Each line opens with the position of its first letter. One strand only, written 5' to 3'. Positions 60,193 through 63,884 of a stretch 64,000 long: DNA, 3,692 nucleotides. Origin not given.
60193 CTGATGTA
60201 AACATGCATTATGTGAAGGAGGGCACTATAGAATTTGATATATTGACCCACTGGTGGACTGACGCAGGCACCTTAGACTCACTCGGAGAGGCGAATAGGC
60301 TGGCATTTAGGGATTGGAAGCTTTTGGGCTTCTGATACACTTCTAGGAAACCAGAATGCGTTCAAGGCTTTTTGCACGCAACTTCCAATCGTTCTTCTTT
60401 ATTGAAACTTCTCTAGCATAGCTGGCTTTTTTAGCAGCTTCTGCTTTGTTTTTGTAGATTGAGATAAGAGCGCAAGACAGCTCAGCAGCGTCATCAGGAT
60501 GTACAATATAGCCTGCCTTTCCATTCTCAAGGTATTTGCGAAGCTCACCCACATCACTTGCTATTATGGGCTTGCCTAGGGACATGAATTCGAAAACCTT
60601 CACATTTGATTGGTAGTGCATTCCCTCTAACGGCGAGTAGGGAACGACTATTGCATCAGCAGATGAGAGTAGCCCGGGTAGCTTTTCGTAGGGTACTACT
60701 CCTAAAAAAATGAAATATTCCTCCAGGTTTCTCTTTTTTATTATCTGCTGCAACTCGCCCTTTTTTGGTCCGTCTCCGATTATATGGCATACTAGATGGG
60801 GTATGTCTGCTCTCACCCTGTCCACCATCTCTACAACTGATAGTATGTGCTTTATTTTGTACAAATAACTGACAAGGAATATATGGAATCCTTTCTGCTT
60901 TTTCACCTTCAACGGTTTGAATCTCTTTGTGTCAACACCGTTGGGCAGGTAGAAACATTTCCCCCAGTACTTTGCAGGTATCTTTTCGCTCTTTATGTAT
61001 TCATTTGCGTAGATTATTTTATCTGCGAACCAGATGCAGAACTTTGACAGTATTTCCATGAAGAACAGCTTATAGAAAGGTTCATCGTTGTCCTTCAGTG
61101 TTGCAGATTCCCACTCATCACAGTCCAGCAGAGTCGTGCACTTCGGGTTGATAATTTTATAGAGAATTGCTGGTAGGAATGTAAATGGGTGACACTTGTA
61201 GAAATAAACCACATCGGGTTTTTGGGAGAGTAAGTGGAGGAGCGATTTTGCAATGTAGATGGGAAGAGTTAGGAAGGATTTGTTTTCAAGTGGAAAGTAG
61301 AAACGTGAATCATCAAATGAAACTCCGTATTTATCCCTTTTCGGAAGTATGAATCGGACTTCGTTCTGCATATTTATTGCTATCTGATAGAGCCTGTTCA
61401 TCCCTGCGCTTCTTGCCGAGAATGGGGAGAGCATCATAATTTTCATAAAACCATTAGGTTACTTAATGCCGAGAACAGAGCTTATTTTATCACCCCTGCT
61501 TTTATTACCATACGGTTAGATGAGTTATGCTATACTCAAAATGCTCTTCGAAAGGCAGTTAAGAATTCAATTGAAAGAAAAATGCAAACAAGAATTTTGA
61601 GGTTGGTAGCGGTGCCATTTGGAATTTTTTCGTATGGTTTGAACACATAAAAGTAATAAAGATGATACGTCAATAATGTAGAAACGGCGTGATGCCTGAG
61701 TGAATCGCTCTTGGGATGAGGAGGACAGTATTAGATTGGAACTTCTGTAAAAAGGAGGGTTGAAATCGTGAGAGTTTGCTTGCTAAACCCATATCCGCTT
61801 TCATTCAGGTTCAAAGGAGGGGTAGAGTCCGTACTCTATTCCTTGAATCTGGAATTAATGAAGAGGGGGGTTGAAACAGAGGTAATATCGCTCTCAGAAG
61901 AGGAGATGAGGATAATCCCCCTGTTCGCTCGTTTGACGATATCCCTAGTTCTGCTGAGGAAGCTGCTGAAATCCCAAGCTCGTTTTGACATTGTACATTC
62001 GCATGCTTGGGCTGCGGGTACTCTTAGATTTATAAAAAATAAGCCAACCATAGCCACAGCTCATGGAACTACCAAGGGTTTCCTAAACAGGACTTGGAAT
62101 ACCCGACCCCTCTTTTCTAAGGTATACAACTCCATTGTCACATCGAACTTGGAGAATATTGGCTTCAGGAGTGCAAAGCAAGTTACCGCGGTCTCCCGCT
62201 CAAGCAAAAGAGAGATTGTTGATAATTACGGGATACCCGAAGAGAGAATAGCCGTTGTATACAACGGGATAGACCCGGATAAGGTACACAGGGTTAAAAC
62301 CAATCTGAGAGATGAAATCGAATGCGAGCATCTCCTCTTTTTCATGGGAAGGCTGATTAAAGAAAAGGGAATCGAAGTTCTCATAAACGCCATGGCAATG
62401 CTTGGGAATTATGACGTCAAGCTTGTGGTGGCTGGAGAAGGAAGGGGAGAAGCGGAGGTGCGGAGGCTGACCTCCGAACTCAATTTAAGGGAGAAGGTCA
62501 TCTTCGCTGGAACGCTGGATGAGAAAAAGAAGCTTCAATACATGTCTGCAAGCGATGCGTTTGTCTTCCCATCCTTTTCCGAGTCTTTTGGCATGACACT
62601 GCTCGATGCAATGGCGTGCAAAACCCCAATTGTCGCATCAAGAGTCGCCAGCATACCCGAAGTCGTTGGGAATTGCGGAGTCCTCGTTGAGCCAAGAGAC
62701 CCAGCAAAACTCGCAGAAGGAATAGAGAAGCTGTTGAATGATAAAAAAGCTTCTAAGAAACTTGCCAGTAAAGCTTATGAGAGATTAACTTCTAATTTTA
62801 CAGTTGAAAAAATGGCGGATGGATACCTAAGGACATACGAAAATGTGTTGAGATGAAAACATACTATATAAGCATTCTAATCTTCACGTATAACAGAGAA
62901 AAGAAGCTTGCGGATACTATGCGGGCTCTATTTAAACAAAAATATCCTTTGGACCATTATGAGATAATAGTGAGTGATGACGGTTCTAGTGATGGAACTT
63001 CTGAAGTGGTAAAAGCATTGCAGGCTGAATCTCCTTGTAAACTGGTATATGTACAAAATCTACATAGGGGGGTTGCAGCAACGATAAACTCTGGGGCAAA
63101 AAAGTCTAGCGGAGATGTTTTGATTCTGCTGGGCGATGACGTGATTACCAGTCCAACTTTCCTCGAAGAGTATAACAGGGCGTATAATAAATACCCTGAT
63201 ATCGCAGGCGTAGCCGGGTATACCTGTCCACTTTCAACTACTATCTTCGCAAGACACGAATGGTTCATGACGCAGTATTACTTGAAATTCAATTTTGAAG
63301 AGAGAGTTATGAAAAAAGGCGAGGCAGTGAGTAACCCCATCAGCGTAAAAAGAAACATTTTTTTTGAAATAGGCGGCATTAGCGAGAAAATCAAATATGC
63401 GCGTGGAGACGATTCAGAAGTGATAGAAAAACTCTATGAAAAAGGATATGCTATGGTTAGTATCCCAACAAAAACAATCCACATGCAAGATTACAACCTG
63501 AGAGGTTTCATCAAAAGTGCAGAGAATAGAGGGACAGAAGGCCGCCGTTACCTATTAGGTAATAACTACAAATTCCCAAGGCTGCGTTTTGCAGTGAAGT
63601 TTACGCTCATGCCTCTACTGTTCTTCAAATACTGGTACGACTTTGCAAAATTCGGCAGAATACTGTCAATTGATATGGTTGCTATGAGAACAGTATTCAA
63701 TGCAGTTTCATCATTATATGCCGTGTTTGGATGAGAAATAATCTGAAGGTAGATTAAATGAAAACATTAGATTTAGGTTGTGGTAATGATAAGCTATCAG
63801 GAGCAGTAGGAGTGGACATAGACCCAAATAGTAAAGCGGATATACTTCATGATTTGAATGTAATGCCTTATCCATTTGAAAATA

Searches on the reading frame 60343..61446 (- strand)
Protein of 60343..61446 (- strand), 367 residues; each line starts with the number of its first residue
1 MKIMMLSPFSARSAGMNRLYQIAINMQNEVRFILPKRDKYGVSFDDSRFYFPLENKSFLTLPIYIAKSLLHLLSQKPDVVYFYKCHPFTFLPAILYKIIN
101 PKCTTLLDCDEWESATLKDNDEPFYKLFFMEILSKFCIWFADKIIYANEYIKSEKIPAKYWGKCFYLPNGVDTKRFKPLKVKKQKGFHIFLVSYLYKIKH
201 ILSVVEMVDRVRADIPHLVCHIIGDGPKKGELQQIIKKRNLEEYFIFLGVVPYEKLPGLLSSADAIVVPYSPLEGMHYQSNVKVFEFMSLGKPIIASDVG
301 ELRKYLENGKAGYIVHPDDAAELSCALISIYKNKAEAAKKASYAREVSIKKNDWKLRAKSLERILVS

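Call 91: search_protein_families(library=pfam, proteins=[window:60343-61446:-], max_evalue=0.001)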
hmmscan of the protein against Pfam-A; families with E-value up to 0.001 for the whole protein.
window:60343-61446:- (367 aa): 3 families
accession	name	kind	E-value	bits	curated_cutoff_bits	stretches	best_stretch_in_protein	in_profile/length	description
PF00534.26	Glycos_transf_1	-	7.2e-24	84.7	26.4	1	181-346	10-171/172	Glycosyl transferases group 1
PF13692.12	Glyco_trans_1_4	-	2.7e-23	83.2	27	1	189-333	4-142/142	Glycosyl transferases group 1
PF13524.12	Glyco_trans_1_2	-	5.4e-08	33.3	25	1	207-362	5-143/144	Glycosyl transferase-like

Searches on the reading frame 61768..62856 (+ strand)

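Call 91: search_protein_families(library=pfam, proteins=[window:61768-62856:+], max_evalue=0.001)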
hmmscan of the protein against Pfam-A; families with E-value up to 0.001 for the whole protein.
window:61768-62856:+ (362 aa): 7 families
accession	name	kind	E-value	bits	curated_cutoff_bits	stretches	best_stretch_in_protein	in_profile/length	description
PF00534.26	Glycos_transf_1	-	5.2e-42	143.7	26.4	1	187-339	15-172/172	Glycosyl transferases group 1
PF13692.12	Glyco_trans_1_4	-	9.3e-37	126.9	27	1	188-325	2-142/142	Glycosyl transferases group 1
PF13439.12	Glyco_transf_4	-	4.2e-26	92.4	28.5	1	17-172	2-170/170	Glycosyltransferase Family 4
PF13579.12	Glyco_trans_4_4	-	2.7e-11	44.5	29.7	1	34-167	39-158/158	Glycosyl transferase 4-like domain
PF20706.3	GT4-conflict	-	9.5e-10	38.4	26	1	136-350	147-382/385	Family 4 Glycosyltransferase in conflict systems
PF13524.12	Glyco_trans_1_2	-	1e-06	29.2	25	1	209-352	9-141/144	Glycosyl transferase-like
PF08323.17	Glyco_transf_5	-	1.1e-05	25.8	22.7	1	62-154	118-228/239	Starch synthase catalytic domain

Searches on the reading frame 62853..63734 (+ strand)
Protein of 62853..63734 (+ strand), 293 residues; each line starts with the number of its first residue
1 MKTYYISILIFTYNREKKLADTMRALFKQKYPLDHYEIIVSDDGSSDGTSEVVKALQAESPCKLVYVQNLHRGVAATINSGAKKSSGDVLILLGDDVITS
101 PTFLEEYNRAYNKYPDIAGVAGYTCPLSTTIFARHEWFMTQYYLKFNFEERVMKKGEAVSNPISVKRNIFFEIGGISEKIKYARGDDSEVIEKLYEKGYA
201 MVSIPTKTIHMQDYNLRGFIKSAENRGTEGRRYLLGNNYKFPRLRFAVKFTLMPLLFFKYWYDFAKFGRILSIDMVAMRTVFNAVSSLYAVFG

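Call 91: search_protein_families(library=pfam, proteins=[window:62853-63734:+], max_evalue=0.001)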
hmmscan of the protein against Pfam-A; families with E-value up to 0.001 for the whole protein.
window:62853-63734:+ (293 aa): 3 families
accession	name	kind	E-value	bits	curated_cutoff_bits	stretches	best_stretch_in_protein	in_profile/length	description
PF00535.33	Glycos_transf_2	-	3.9e-25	89.1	23.3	1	7-153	1-144/168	Glycosyl transferase family 2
PF13641.12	Glyco_tranf_2_3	-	7.1e-12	46.3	27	1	6-146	3-140/230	Glycosyltransferase like family 2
PF10111.15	Glyco_tranf_2_2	-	8.4e-09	35.7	27.3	1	7-217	1-223/276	Glycosyltransferase like family 2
